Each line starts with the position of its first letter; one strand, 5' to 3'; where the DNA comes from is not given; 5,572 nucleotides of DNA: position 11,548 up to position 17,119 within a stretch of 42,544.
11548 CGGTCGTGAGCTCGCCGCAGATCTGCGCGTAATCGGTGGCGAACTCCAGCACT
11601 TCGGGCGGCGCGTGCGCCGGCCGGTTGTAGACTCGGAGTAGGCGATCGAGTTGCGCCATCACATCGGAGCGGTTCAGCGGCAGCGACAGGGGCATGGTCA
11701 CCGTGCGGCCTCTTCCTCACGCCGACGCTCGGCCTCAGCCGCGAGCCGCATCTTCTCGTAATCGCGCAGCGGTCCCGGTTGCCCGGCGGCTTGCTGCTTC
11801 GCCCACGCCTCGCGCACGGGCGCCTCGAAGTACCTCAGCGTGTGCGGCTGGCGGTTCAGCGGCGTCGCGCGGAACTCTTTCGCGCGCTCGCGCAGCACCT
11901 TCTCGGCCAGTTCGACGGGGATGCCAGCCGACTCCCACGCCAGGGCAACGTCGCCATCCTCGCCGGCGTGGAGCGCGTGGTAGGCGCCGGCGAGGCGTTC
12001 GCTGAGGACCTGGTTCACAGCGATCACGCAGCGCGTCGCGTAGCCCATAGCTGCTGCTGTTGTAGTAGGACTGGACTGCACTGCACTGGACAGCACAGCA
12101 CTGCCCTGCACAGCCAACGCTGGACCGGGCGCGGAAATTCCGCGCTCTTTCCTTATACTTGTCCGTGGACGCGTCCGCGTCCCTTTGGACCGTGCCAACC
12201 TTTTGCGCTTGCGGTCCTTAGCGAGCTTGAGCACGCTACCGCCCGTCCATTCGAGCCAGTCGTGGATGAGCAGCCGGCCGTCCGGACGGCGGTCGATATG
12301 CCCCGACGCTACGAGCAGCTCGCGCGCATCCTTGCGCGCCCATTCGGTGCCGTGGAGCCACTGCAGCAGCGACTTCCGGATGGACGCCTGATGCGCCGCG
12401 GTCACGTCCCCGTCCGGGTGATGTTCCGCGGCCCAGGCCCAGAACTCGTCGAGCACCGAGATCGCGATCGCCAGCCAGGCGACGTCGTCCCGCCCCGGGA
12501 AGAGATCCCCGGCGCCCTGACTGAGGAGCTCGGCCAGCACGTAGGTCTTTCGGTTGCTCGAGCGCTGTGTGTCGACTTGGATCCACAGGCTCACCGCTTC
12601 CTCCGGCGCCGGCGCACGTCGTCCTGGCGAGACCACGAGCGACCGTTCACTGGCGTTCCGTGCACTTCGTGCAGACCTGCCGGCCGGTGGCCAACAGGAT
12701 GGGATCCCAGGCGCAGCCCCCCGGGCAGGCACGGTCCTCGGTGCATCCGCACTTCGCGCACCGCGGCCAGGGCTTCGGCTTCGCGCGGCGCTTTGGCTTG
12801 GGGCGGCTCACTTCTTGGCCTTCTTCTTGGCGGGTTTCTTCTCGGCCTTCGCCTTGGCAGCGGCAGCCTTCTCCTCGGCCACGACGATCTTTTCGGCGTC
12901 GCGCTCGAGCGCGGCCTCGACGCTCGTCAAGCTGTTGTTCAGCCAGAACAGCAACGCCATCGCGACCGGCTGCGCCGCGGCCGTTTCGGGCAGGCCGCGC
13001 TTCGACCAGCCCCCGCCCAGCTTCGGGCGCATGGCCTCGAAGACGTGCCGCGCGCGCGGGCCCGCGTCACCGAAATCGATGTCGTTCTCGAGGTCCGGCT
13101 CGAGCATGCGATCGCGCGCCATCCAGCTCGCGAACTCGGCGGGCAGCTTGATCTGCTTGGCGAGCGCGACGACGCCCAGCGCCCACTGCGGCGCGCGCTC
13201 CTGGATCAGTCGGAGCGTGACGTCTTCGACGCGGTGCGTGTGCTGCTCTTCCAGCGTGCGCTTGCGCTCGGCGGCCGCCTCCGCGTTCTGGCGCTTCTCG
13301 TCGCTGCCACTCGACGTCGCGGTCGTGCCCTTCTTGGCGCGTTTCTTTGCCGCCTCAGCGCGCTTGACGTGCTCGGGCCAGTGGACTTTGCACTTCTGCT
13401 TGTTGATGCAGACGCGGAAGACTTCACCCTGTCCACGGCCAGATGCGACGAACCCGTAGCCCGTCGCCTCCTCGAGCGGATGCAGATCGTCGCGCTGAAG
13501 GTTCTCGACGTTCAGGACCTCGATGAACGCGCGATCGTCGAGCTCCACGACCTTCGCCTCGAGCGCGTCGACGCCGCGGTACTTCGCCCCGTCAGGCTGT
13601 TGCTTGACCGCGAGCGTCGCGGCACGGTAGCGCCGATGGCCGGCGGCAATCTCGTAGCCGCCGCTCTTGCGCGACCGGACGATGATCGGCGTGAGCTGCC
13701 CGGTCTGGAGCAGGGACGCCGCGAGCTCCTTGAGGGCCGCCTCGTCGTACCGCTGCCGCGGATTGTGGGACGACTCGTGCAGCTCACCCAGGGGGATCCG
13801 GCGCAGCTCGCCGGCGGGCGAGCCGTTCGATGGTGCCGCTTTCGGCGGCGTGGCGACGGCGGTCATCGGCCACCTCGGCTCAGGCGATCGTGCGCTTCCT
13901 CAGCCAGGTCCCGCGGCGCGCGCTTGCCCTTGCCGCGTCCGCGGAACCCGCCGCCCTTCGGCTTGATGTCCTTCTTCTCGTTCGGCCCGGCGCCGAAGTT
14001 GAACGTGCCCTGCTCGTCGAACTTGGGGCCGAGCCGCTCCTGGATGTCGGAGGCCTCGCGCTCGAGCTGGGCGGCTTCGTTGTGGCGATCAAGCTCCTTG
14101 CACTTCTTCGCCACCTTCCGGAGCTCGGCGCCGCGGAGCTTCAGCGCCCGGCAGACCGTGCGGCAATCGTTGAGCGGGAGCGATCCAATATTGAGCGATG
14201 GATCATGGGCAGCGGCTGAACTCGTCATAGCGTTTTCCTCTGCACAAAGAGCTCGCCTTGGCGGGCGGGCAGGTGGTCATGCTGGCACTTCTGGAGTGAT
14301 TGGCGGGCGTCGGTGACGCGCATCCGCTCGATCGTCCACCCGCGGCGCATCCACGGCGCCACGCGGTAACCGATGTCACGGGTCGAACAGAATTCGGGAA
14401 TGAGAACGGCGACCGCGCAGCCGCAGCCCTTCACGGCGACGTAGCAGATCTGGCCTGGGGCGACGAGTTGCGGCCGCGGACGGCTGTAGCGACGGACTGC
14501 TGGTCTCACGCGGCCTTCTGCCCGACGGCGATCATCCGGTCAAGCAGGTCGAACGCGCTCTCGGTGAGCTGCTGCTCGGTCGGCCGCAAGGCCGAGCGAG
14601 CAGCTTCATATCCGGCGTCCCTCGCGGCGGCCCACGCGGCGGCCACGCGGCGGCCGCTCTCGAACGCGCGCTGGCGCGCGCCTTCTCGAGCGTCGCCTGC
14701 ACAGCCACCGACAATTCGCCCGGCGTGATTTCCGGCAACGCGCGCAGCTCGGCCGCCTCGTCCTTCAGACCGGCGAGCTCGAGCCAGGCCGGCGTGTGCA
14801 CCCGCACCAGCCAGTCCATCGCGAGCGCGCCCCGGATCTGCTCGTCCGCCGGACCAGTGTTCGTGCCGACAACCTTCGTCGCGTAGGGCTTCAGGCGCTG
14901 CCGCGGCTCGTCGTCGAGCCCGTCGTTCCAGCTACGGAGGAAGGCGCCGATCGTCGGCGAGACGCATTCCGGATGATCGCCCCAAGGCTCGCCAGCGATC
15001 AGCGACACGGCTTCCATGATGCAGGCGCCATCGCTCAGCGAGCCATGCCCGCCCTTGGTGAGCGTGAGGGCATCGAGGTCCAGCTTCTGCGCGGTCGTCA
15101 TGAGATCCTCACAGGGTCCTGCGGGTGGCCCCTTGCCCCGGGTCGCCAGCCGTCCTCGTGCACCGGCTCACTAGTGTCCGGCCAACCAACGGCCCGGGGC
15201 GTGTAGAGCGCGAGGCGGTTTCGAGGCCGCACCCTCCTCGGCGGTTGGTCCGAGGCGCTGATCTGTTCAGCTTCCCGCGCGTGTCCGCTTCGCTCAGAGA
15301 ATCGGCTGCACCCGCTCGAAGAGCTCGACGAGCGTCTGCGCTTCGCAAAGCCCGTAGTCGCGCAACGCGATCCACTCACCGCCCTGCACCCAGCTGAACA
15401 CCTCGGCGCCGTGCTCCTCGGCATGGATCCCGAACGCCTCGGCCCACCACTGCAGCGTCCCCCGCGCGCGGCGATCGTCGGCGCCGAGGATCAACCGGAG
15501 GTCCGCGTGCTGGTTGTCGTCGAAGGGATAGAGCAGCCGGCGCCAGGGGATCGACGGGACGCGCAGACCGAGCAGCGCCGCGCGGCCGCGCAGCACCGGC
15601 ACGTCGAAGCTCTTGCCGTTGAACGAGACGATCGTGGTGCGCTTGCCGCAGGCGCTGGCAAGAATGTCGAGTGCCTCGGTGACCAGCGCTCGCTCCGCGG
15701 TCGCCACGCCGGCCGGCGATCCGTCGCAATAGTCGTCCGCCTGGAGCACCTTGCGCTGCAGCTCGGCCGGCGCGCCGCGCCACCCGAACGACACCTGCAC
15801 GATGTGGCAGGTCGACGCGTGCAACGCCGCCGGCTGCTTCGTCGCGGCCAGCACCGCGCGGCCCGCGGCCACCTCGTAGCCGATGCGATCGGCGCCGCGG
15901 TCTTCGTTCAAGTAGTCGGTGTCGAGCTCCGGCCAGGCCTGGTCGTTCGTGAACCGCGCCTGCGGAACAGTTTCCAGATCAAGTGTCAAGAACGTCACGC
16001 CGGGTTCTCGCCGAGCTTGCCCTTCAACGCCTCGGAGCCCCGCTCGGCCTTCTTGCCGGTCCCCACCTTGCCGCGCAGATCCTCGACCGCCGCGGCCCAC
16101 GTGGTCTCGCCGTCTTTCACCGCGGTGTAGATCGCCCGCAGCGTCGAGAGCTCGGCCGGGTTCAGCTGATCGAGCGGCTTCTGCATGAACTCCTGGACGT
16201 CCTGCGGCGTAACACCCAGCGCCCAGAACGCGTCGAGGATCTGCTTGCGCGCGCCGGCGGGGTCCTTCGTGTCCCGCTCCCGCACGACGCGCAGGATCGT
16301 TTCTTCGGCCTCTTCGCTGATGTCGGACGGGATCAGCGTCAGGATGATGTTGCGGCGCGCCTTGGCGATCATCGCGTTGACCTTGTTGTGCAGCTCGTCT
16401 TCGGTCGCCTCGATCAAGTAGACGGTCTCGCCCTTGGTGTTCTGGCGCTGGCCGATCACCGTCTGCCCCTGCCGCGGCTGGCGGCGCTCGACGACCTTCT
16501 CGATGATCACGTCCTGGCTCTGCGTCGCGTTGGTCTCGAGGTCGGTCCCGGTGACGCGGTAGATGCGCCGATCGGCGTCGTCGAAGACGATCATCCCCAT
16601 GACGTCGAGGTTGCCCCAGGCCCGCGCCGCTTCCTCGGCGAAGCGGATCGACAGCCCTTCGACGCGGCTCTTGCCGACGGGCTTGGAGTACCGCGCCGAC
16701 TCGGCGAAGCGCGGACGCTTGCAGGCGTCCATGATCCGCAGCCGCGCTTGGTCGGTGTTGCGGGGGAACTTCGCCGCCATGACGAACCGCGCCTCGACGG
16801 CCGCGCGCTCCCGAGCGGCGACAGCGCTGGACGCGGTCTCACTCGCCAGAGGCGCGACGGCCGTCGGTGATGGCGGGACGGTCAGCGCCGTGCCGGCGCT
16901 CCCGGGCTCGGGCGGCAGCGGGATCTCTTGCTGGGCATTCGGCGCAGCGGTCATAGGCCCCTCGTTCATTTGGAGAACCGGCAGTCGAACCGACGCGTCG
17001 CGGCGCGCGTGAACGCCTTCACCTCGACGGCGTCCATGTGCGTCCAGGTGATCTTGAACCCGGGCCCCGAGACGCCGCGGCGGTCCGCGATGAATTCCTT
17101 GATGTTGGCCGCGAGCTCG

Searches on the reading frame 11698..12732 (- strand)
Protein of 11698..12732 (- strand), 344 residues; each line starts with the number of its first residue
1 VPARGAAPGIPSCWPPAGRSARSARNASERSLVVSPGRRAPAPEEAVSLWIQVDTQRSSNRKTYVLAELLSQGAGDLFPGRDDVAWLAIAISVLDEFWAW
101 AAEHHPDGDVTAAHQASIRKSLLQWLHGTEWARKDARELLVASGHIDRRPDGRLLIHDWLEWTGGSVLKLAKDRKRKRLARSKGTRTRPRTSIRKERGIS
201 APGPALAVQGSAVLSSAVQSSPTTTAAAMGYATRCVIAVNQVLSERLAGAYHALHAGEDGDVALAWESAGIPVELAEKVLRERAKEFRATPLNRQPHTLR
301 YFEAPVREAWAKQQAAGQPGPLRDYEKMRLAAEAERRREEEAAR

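Call 9: search_protein_families(library=phrogs, proteins=[window:11698-12732:-], max_evalue=0.001)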
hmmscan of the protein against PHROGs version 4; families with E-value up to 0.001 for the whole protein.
window:11698-12732:- (344 aa): 2 families
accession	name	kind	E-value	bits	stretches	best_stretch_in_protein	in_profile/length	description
phrog_9474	-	DNA, RNA and nucleotide metabolism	8.6e-12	46.2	1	50-201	3-136/288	replication initiation protein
phrog_3926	-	DNA, RNA and nucleotide metabolism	4.2e-05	24.4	1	90-188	27-112/312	replication initiation protein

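Call 52: search_protein_families(library=pfam, proteins=[window:11698-12732:-], max_evalue=0.01)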
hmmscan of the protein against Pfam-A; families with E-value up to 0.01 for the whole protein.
window:11698-12732:- (344 aa): 0 families

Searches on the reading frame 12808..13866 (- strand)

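Call 9: search_protein_families(library=phrogs, proteins=[window:12808-13866:-], max_evalue=0.001)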
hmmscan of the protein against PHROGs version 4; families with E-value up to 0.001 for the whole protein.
window:12808-13866:- (352 aa): 16 families
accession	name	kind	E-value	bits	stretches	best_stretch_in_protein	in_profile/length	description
phrog_4715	-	DNA, RNA and nucleotide metabolism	1.3e-23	84.3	1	22-137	148-252/630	ParB-like partition protein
phrog_3264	-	DNA, RNA and nucleotide metabolism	6.4e-21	76.3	1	13-135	41-151/337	ParB-like partition protein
phrog_1033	-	DNA, RNA and nucleotide metabolism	6.7e-13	50.1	1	9-137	19-145/334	ParB-like partition protein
phrog_18726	-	unknown function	4.9e-12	46.3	1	20-141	2-147/572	-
phrog_6218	-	DNA, RNA and nucleotide metabolism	3.8e-10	40.5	1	26-137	10-111/506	ParB-like partition protein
phrog_620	-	DNA, RNA and nucleotide metabolism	7.8e-10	40.2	1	20-88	8-68/217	ParB-like partition protein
phrog_498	-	other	1.8e-09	37.7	1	16-91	30-96/633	DNA methyltransferase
phrog_723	-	DNA, RNA and nucleotide metabolism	8.4e-09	36.5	1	18-111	10-91/223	ParB-like partition protein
phrog_8071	-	DNA, RNA and nucleotide metabolism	3.8e-08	34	1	20-84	6-65/389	ParB-like partition protein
phrog_2159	-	DNA, RNA and nucleotide metabolism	1.6e-06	28.7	1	13-84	53-123/365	ParB-like partition protein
phrog_15982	-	unknown function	3.8e-06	27.2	1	30-89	34-95/453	-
phrog_18056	-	DNA, RNA and nucleotide metabolism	6.8e-06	26.2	1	28-90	10-66/387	ParB-like partition nuclease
phrog_27290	-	unknown function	5.2e-05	23.2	1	34-92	40-98/517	-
phrog_26387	-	DNA, RNA and nucleotide metabolism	8.8e-05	23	1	22-85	11-74/252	ParB-like partition nuclease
phrog_5475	-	unknown function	0.0003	20.7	1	25-84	7-60/458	-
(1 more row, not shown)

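Call 52: search_protein_families(library=pfam, proteins=[window:12808-13866:-], max_evalue=0.01)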
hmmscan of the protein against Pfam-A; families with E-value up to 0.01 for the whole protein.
window:12808-13866:- (352 aa): 1 family
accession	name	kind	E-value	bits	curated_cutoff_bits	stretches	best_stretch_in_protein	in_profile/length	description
PF02195.25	ParB_N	-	9.4e-17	61.3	26.3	1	20-124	2-95/95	ParB N-terminal domain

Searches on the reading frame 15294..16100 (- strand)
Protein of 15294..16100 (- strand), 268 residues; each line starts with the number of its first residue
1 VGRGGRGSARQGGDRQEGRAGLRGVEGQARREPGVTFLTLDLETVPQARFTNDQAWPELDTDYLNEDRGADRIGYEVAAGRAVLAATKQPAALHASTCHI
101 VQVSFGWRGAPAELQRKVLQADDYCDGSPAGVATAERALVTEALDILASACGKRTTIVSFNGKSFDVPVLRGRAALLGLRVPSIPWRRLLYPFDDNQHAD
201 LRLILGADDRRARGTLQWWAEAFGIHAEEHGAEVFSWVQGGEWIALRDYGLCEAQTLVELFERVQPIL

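Call 9: search_protein_families(library=phrogs, proteins=[window:15294-16100:-], max_evalue=0.001)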
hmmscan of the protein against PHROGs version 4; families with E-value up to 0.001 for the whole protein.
window:15294-16100:- (268 aa): 1 family
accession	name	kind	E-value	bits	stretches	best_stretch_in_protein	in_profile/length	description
phrog_403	-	DNA, RNA and nucleotide metabolism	3.6e-07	30.4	1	99-266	99-248/321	DNA polymerase exonuclease subunit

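Call 52: search_protein_families(library=pfam, proteins=[window:15294-16100:-], max_evalue=0.01)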
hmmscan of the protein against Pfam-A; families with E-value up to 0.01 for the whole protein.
window:15294-16100:- (268 aa): 2 families
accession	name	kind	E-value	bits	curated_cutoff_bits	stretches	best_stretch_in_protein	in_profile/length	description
PF10108.15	DNA_pol_B_exo2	-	8.6e-09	35.8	24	1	134-253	35-162/213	Predicted 3'-5' exonuclease related to the exonuclease domain of PolB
PF13482.12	RNase_H_2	-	2.4e-05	24.8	22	1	141-232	45-122/165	RNase_H superfamily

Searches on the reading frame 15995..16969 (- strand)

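Call 9: search_protein_families(library=phrogs, proteins=[window:15995-16969:-], max_evalue=0.001)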
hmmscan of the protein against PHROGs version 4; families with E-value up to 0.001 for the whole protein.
window:15995-16969:- (324 aa): 1 family
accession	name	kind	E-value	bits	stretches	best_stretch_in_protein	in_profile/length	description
phrog_3657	-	unknown function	1.5e-61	209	1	39-309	15-267/289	-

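Call 52: search_protein_families(library=pfam, proteins=[window:15995-16969:-], max_evalue=0.01)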
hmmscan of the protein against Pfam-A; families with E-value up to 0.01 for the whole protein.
window:15995-16969:- (324 aa): 0 families
